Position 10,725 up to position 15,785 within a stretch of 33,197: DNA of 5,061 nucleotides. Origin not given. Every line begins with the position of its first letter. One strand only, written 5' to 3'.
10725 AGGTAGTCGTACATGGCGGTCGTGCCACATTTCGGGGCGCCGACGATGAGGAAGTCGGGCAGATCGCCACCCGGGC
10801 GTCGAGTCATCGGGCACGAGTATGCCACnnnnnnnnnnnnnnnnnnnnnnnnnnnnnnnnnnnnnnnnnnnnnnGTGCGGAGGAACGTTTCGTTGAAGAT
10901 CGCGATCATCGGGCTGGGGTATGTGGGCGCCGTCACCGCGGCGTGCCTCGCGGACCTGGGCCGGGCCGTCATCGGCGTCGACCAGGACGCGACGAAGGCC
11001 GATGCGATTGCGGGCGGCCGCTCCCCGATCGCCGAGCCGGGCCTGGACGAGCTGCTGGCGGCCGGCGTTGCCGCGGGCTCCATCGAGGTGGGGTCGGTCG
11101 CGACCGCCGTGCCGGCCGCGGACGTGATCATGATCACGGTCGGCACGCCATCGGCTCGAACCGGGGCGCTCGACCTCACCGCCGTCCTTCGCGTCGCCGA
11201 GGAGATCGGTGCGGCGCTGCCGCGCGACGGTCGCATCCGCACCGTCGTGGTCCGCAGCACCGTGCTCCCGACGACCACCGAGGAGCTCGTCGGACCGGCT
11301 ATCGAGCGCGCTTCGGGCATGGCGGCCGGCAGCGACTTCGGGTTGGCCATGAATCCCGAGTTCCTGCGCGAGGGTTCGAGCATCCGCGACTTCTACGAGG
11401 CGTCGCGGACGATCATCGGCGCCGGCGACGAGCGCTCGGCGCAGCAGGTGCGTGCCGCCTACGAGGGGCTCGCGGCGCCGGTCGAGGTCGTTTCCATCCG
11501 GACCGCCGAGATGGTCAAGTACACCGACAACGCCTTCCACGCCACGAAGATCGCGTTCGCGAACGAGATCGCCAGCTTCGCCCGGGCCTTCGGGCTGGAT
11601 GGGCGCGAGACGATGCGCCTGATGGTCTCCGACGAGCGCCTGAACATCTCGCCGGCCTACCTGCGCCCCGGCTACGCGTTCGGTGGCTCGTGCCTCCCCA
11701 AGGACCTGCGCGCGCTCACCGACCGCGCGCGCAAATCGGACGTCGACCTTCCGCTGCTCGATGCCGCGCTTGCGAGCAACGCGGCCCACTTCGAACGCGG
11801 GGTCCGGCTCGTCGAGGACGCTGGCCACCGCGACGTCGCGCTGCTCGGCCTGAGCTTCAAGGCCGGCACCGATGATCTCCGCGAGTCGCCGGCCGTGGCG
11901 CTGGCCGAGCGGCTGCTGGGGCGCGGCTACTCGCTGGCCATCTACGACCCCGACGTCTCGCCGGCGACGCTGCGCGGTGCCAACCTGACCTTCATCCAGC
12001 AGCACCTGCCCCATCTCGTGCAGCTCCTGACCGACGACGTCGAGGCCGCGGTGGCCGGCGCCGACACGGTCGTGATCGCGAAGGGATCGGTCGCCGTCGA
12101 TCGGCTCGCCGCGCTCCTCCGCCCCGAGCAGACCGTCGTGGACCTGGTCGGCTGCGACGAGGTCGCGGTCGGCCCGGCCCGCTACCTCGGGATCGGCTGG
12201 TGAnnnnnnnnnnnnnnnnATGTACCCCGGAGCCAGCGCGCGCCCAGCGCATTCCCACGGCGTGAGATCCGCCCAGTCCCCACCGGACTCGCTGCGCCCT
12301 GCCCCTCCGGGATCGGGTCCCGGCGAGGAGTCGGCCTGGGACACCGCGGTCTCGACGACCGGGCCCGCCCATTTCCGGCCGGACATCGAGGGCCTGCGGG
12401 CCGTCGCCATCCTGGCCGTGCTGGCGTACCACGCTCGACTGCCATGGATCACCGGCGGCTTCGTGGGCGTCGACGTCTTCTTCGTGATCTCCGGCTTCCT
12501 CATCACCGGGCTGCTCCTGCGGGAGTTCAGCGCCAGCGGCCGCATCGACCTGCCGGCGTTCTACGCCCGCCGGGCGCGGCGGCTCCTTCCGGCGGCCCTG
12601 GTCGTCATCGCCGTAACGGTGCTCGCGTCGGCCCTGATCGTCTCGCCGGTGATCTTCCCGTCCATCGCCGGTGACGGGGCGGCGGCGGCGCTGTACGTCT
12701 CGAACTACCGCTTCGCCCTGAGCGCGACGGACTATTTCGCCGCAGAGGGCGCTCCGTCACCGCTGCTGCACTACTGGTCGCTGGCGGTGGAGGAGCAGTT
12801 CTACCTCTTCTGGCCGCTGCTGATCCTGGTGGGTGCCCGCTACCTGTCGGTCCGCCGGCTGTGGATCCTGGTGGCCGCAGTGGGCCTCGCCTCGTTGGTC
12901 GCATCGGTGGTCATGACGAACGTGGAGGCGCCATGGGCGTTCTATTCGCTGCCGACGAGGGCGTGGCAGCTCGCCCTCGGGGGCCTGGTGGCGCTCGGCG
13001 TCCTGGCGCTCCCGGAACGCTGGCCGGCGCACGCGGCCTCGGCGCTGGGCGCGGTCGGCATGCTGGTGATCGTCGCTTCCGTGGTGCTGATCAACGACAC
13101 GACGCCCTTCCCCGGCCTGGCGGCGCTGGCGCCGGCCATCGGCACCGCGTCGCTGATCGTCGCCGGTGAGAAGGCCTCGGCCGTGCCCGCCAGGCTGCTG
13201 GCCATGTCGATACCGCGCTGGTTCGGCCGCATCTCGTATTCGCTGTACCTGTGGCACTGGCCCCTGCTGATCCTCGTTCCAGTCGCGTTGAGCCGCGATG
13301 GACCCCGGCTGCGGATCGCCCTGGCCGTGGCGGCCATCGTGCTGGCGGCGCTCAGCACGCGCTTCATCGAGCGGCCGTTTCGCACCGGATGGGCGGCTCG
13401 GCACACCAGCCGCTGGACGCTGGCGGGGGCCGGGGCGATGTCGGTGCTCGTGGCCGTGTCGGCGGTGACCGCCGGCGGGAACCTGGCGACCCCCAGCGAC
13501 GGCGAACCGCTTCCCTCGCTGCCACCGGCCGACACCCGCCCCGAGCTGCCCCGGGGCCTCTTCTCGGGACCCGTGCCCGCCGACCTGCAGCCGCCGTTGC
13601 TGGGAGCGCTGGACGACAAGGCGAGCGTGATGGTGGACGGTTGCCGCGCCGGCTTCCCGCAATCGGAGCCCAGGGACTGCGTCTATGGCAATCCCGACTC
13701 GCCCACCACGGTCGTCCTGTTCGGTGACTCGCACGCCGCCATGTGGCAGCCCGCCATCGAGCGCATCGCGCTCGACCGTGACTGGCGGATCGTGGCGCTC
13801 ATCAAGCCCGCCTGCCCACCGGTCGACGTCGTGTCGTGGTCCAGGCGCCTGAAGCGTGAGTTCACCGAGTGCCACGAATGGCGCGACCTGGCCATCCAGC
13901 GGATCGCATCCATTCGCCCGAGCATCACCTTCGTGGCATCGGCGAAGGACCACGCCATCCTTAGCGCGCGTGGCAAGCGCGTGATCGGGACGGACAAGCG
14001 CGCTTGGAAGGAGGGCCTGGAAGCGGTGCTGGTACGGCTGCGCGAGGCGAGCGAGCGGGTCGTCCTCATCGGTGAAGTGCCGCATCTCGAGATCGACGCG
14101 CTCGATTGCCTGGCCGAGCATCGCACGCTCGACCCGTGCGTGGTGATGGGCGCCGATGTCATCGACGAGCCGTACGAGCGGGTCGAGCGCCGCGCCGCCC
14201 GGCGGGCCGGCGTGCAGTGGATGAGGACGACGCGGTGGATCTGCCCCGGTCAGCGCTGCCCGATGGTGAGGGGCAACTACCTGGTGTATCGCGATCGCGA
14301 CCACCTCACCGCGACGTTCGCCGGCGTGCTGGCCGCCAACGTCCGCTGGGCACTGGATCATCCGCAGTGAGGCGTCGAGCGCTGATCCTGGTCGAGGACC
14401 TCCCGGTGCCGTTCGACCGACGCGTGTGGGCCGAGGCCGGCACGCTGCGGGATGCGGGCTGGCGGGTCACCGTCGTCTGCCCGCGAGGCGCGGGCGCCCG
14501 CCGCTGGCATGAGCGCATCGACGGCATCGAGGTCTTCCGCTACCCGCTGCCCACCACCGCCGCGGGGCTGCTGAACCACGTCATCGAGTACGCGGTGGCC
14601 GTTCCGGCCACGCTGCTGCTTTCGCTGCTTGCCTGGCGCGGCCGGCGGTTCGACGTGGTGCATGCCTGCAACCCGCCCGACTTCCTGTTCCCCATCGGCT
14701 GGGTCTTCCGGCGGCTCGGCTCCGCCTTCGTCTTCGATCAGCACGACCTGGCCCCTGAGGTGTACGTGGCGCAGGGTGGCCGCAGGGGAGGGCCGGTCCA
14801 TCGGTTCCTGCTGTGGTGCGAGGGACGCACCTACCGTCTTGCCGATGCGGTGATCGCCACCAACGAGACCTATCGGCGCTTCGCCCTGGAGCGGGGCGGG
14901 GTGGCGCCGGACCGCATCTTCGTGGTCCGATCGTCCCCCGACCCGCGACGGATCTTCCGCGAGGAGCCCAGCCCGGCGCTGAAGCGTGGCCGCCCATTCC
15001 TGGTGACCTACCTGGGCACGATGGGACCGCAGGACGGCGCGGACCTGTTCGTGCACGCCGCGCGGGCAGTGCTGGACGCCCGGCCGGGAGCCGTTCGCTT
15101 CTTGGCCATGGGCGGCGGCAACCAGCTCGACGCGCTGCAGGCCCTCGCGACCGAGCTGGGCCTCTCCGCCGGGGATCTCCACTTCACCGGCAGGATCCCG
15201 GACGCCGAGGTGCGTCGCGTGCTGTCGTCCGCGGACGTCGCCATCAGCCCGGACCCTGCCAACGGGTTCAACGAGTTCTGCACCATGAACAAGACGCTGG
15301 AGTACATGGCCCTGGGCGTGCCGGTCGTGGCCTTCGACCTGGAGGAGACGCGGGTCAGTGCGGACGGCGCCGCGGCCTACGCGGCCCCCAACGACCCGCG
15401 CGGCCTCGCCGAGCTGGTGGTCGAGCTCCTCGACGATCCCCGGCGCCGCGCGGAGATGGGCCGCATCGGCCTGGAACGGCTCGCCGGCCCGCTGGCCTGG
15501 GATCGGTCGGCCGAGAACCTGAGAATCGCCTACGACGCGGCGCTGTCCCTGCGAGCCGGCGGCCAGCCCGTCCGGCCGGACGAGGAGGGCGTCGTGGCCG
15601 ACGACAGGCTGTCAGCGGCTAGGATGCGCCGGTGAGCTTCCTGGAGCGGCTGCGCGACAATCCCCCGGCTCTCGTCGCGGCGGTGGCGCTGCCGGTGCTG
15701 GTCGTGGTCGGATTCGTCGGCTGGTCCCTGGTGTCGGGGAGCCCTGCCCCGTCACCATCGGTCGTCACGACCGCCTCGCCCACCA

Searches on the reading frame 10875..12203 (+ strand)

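Call 33: search_protein_families(library=pfam, proteins=[window:10875-12203:+], max_evalue=0.001)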
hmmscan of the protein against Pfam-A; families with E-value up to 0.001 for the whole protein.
window:10875-12203:+ (442 aa): 4 families
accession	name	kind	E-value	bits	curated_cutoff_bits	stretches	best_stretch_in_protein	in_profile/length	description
PF03721.20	UDPG_MGDP_dh_N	-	6.3e-49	166.5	27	1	8-192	2-184/187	UDP-glucose/GDP-mannose dehydrogenase family, NAD binding domain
PF00984.24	UDPG_MGDP_dh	-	1.8e-29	102.2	25.4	1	209-303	1-93/94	UDP-glucose/GDP-mannose dehydrogenase family, central domain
PF03720.21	UDPG_MGDP_dh_C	-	6.4e-16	59.1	30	1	322-424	1-97/103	UDP-glucose/GDP-mannose dehydrogenase family, UDP binding domain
PF03807.23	F420_oxidored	-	3.3e-05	24.8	21.6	0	8-90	1-68/94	NADP oxidoreductase coenzyme F420-dependent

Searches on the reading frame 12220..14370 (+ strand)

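Call 33: search_protein_families(library=pfam, proteins=[window:12220-14370:+], max_evalue=0.001)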
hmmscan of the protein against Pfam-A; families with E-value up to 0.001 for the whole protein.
window:12220-14370:+ (716 aa): 2 families
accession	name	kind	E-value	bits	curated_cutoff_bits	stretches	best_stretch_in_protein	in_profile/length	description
PF19040.6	SGNH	-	2.3e-32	113.1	27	1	482-706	10-244/248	SGNH domain (fused to AT3 domains)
PF01757.29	Acyl_transf_3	-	1.2e-29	103.9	31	1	55-378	3-322/326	Acyltransferase domain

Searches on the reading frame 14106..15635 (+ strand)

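Call 35: search_protein_families(library=pfam, proteins=[window:14106-15635:+], max_evalue=0.001)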
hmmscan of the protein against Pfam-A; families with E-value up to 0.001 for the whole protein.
window:14106-15635:+ (509 aa): 5 families
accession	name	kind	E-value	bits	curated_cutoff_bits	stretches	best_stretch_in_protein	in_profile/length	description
PF13692.12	Glyco_trans_1_4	-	2.2e-22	80.3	27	1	299-444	3-142/142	Glycosyl transferases group 1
PF13579.12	Glyco_trans_4_4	-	1.2e-20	74.9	29.7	1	106-274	6-155/158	Glycosyl transferase 4-like domain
PF00534.26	Glycos_transf_1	-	5.5e-16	59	26.4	1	288-455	6-169/172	Glycosyl transferases group 1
PF13439.12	Glyco_transf_4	-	4.5e-14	53.3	28.5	1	107-275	8-163/170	Glycosyltransferase Family 4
PF13524.12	Glyco_trans_1_2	-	1.9e-06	28.3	25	1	357-470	28-140/144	Glycosyl transferase-like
